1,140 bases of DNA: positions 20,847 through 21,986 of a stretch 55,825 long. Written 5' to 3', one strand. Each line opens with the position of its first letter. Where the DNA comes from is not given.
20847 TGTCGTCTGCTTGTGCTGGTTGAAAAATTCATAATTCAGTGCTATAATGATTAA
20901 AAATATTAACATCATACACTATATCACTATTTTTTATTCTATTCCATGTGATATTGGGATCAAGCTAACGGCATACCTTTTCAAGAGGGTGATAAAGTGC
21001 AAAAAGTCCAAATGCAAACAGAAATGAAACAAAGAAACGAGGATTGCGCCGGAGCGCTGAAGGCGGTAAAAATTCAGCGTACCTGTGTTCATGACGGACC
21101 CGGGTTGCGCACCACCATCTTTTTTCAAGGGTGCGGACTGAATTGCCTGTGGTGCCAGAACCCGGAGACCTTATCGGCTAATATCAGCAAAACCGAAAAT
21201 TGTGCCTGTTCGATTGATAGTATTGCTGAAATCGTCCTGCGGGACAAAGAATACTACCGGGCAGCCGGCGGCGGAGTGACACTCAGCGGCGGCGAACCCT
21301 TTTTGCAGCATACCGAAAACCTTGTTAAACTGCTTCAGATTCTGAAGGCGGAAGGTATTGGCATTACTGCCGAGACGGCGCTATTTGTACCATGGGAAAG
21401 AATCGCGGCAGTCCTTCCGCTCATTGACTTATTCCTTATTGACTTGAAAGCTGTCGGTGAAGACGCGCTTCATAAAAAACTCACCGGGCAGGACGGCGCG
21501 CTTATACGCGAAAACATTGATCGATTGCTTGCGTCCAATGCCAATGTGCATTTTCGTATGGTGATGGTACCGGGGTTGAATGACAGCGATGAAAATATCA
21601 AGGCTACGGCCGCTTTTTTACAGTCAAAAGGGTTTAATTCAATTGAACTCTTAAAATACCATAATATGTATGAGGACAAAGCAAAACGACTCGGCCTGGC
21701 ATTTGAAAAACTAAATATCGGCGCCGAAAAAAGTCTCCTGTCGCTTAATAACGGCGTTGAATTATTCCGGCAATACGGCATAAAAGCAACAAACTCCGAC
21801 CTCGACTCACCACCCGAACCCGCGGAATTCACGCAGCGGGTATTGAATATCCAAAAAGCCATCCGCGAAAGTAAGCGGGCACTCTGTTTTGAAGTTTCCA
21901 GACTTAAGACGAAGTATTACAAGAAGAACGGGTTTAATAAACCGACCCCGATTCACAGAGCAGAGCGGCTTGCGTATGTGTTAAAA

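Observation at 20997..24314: Glycyl radical enzyme and its radical-SAM activase encoded as one 1105-aa polypeptide, with a minimal PflA-type activase on an eliminase-type GRE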

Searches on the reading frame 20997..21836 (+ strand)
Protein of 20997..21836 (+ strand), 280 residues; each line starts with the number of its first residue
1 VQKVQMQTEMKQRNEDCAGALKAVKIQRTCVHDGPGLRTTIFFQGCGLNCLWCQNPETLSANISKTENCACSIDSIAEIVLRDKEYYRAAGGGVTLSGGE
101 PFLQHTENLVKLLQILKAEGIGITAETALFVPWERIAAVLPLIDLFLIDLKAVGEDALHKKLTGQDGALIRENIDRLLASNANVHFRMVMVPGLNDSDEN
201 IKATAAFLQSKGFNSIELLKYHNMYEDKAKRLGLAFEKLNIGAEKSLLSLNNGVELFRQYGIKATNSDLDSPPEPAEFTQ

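Call 20: search_solved_structures(query=window:20997-21821:+, max_evalue=0.001, show_alignments=3)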
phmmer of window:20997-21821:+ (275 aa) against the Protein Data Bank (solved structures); distinct sequences matched with E-value up to 0.001: 3.
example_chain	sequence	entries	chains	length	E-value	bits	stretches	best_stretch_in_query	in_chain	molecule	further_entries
3c8f_A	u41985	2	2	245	8.3e-26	94.3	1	31-242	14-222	Pyruvate formate-lyase 1-activating enzyme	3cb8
8fo0_A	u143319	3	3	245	1.6e-25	93.4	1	31-238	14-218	Pyruvate formate-lyase 1-activating enzyme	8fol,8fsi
3can_A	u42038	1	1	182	3.2e-18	69.4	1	90-265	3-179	Pyruvate-formate lyase-activating enzyme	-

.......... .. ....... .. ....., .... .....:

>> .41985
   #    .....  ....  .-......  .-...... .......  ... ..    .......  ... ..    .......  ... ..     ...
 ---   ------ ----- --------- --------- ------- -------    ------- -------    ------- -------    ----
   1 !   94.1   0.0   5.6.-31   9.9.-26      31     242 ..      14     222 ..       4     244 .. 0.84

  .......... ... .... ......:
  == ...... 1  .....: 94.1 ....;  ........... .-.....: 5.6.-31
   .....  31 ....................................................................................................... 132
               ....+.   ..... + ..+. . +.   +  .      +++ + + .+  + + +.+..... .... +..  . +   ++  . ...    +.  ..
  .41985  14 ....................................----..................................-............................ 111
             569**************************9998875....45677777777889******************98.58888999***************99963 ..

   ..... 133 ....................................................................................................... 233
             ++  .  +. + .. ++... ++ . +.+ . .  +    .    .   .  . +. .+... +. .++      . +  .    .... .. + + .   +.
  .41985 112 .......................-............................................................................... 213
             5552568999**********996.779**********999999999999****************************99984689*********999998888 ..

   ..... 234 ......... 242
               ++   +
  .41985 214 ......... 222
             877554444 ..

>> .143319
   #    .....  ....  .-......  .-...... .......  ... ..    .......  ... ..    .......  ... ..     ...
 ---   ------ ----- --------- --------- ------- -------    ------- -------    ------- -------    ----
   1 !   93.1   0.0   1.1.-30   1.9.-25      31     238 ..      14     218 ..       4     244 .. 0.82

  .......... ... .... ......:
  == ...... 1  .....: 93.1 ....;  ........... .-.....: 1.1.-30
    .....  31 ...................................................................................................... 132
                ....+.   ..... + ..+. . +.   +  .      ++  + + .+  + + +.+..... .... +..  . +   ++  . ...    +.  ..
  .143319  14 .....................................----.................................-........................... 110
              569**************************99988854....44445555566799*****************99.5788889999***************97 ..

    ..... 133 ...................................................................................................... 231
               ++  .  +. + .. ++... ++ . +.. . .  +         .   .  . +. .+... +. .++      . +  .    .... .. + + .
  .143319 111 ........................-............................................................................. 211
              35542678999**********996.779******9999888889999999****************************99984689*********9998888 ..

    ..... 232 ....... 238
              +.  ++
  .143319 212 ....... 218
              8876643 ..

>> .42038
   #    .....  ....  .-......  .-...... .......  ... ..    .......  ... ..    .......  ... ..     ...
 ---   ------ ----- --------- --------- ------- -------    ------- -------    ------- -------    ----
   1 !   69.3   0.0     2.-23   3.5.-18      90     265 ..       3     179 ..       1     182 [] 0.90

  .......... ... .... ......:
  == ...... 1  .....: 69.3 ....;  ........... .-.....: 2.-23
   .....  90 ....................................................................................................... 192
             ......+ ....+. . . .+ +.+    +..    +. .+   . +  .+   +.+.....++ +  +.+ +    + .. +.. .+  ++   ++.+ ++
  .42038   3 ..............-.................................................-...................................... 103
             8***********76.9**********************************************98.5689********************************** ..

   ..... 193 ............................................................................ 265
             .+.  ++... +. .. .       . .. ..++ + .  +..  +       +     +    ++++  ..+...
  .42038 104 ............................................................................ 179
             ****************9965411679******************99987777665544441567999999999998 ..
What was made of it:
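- The activase domain aligns collinearly with the solved E. coli PFL-AE (call 20).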

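Call 36: search_protein_representatives(protein=window:20997-21836:+)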
Query: 280 residues. Proteins with E-value up to 0.001 (for the whole library): 11312; up to 1e-10: 5146; up to 1e-30: 879. The best 150 are listed.
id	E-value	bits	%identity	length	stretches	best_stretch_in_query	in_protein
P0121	5.7e-99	347.3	59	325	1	13-278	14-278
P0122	2.2e-95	335.5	61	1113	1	17-280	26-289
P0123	4.0e-92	324.9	58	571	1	18-278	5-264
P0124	7.0e-80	284.7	52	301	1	23-278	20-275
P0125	4.1e-78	278.9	52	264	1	19-264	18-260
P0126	1.6e-72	260.6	51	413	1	19-267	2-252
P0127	6.5e-70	252.1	49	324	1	20-251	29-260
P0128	4.2e-59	216.6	60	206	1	19-182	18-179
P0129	4.6e-54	200.1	54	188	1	69-237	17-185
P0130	2.5e-50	187.8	47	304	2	65-241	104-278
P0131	9.2e-49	182.7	61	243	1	20-157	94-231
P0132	5.0e-48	180.3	42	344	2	50-240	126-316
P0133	5.3e-48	180.2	47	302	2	70-236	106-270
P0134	1.7e-45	172.0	45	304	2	71-235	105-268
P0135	7.0e-45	170.0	43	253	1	24-236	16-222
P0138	1.7e-44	168.8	43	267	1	23-237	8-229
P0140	2.2e-44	168.3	43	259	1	25-241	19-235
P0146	2.4e-43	165.0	43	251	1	25-233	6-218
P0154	1.7e-42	162.2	43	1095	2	74-262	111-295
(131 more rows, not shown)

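Call 51: find_homologous_proteins(query=P0154, max_evalue=1e-10)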
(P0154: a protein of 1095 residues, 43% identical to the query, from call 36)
Query P0154 (1095 aa): 254 proteins with E <= 1e-10 among 8000 candidates; the best 120 are listed.
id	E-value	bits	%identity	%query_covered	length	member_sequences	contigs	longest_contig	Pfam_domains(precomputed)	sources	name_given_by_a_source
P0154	0.0e+0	2527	100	100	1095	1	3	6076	PF02901.21,PF04055.28,PF12797.13,PF13353.12,PF12837.13,PF00037.33,PF13484.12,PF12838.13,PF13237.12,PF01228.27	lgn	-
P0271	0.0e+0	1566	64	99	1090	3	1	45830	PF02901.21,PF04055.28,PF12797.13,PF13353.12,PF12837.13,PF00037.33,PF13484.12,PF12838.13,PF13237.12,PF01228.27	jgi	jgi:formate C-acetyltransferase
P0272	0.0e+0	1544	63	99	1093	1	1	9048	PF02901.21,PF04055.28,PF13353.12,PF12837.13,PF00037.33,PF01228.27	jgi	-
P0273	0.0e+0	1542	64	99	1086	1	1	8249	PF02901.21,PF04055.28,PF12797.13,PF13353.12,PF12837.13,PF00037.33,PF12838.13,PF13237.12,PF12800.13,PF01228.27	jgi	-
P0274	0.0e+0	1540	60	99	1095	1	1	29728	PF14697.12,PF02901.21,PF04055.28,PF13353.12,PF12837.13,PF00037.33,PF01228.27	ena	-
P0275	0.0e+0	1540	65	99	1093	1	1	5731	PF02901.21,PF04055.28,PF13353.12,PF00037.33,PF12838.13,PF01228.27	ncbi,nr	ncbi:MAG: glycyl-radical enzyme activating protein [Deltaproteobacteria bacterium]|nr:glycyl-radical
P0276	0.0e+0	1526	62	99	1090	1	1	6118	PF02901.21,PF04055.28,PF13353.12,PF12837.13,PF00037.33,PF13484.12,PF12838.13,PF13237.12,PF01228.27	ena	-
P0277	0.0e+0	1520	62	99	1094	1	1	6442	PF02901.21,PF04055.28,PF13353.12,PF00037.33,PF13237.12,PF01228.27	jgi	-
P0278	0.0e+0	1518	63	99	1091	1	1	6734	PF14697.12,PF12837.13,PF13484.12,PF12838.13,PF02901.21,PF04055.28,PF12797.13,PF13353.12,PF00037.33,PF13237.12,PF13187.12,PF01228.27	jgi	jgi:pyruvate formate-lyase/glycerol dehydratase family glycyl radical enzyme/glycyl-radical enzyme a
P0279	0.0e+0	1515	63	99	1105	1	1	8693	PF02901.21,PF04055.28,PF12797.13,PF13353.12,PF12837.13,PF00037.33,PF13484.12,PF12800.13,PF01228.27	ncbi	-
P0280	0.0e+0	1515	62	99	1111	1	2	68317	PF02901.21,PF04055.28,PF12797.13,PF13353.12,PF12837.13,PF00037.33,PF13484.12,PF12838.13,PF13237.12,PF01228.27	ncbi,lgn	-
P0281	0.0e+0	1515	63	99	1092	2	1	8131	PF02901.21,PF04055.28,PF12797.13,PF13353.12,PF12837.13,PF00037.33,PF13484.12,PF12838.13,PF13237.12,PF01228.27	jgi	-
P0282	0.0e+0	1514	63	98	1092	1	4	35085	PF02901.21,PF04055.28,PF12797.13,PF13353.12,PF12837.13,PF00037.33,PF13484.12,PF12838.13,PF13237.12,PF01228.27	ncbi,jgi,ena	-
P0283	0.0e+0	1510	63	99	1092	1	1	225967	PF02901.21,PF04055.28,PF12797.13,PF13353.12,PF12837.13,PF00037.33,PF13484.12,PF12838.13,PF13237.12,PF01228.27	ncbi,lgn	-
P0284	0.0e+0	1509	63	99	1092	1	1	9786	PF02901.21,PF04055.28,PF12797.13,PF13353.12,PF12837.13,PF00037.33,PF13237.12,PF01228.27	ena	-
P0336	1.2e-272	926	58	70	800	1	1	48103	PF02901.21,PF01228.27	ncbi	-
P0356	6.3e-249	847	53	70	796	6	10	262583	PF02901.21,PF01228.27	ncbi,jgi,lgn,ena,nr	ncbi:MAG TPA: pyruvate formate lyase family protein [Spirochaetota bacterium]|nr:formate acetyltrans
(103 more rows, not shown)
